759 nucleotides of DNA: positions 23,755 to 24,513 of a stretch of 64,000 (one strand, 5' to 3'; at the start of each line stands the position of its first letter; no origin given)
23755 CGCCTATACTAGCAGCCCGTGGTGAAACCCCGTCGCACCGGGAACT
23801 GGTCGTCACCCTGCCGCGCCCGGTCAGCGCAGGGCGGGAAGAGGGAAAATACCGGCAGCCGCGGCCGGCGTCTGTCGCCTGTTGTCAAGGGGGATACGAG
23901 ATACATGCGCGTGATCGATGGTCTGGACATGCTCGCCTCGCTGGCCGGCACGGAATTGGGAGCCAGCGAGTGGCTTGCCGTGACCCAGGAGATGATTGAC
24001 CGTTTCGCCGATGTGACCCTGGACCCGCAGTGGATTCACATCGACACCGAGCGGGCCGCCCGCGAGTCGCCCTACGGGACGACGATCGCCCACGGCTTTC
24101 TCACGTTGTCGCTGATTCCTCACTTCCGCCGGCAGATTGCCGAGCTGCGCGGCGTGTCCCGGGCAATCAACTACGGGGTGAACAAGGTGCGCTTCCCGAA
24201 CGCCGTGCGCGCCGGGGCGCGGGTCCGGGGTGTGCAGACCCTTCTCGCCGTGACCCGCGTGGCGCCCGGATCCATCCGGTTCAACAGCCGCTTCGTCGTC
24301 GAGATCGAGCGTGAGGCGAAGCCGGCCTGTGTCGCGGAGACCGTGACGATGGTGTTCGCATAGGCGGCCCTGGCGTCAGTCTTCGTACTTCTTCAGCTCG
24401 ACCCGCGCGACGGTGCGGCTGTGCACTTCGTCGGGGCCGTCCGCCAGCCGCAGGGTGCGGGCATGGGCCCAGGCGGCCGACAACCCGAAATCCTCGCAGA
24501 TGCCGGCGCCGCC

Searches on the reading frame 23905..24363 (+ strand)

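Call 84: search_protein_families(library=pfam, proteins=[window:23905-24363:+], max_evalue=0.01)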
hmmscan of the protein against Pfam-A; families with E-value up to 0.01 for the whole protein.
window:23905-24363:+ (152 aa): 1 family
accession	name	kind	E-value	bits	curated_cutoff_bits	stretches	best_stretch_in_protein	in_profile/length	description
PF01575.25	MaoC_dehydratas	-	1.5e-21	76.7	27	1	14-111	6-99/123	MaoC like domain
